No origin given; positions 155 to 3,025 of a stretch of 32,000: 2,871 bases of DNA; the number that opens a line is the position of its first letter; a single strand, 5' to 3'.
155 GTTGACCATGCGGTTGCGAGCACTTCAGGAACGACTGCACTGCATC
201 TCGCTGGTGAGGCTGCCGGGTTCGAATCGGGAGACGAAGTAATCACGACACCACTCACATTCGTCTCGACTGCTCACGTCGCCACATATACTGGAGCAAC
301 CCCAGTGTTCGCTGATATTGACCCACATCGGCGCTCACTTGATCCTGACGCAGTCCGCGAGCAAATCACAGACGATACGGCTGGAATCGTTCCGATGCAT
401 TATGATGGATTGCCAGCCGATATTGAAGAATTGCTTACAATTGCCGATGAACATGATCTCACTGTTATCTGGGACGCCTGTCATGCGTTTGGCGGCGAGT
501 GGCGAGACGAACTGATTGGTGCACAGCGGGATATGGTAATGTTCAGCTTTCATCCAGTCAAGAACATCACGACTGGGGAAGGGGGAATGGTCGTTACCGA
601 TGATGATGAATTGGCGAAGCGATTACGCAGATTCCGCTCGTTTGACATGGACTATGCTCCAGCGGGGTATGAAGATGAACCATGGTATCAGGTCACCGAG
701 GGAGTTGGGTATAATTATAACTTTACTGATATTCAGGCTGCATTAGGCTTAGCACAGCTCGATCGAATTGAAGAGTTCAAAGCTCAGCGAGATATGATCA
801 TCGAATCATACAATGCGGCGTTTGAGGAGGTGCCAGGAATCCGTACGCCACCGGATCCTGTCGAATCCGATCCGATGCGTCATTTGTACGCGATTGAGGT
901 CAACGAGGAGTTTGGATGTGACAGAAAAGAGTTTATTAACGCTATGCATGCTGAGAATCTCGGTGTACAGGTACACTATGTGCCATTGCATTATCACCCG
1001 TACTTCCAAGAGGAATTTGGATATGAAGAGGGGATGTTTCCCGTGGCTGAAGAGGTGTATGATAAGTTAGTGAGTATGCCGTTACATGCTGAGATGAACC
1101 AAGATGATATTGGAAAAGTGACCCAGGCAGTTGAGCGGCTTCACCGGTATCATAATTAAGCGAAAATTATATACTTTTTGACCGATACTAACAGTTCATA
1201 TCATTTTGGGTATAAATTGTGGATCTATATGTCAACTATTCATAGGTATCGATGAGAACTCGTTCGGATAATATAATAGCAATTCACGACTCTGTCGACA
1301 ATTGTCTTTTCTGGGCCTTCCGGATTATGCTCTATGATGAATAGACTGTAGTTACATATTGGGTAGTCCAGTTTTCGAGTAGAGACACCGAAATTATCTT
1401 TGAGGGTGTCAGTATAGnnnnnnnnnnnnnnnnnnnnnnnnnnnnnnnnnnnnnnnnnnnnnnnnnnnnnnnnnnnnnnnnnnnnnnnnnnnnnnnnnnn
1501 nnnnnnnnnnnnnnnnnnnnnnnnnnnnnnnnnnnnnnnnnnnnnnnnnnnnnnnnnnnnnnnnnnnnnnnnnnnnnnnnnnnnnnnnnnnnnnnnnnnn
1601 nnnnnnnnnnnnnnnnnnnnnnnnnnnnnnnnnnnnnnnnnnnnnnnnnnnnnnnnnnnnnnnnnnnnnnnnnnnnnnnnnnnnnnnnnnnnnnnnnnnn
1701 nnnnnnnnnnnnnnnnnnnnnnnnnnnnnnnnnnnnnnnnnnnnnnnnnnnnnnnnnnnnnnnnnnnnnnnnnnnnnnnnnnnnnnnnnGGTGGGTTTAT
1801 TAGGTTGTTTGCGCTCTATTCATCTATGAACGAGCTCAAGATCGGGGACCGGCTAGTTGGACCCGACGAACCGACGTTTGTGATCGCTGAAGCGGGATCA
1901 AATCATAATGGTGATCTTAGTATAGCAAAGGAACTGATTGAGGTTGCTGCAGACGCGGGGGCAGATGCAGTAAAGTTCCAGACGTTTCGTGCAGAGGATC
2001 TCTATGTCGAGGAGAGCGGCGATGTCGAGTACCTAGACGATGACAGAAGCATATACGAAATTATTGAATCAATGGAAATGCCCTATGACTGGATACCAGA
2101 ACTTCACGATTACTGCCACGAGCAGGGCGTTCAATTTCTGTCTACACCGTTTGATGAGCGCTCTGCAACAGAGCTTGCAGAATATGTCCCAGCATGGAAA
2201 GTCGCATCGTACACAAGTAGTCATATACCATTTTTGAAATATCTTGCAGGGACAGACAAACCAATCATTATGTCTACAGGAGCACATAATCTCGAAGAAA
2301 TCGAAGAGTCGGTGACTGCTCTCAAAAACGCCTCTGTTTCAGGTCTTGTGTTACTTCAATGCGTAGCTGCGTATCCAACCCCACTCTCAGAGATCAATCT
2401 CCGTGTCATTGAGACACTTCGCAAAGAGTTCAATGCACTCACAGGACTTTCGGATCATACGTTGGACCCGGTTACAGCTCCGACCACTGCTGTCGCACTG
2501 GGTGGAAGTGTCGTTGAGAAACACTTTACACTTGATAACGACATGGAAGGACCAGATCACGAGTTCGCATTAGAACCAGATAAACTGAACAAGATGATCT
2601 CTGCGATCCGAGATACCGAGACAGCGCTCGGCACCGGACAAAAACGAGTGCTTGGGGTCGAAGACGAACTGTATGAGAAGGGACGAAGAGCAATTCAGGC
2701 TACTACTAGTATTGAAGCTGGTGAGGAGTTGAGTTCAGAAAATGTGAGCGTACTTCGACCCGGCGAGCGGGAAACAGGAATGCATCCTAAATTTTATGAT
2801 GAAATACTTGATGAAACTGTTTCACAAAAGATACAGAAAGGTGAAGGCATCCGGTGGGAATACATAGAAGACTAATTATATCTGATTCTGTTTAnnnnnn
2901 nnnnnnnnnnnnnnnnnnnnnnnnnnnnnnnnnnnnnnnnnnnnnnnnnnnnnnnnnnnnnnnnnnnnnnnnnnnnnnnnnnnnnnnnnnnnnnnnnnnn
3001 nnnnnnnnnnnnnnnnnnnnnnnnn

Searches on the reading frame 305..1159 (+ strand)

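Call 64: search_protein_families(library=pfam, proteins=[window:305-1159:+], max_evalue=0.01)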
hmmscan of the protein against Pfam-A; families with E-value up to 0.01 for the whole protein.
window:305-1159:+ (284 aa): 1 family
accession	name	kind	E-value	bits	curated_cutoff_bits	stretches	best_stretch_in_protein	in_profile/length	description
PF01041.23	DegT_DnrJ_EryC1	-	7.8e-82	275.8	19.8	1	1-276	89-359/360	DegT/DnrJ/EryC1/StrS aminotransferase family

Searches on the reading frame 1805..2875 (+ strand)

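Call 64: search_protein_families(library=pfam, proteins=[window:1805-2875:+], max_evalue=0.01)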
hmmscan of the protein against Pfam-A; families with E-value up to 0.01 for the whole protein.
window:1805-2875:+ (356 aa): 2 families
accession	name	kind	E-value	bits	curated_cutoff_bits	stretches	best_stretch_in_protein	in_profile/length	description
PF03102.20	NeuB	-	6.1e-83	278.4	22.1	1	44-280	1-241/241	NeuB family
PF08666.17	SAF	-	3.7e-07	31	21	1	295-354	2-62/63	SAF domain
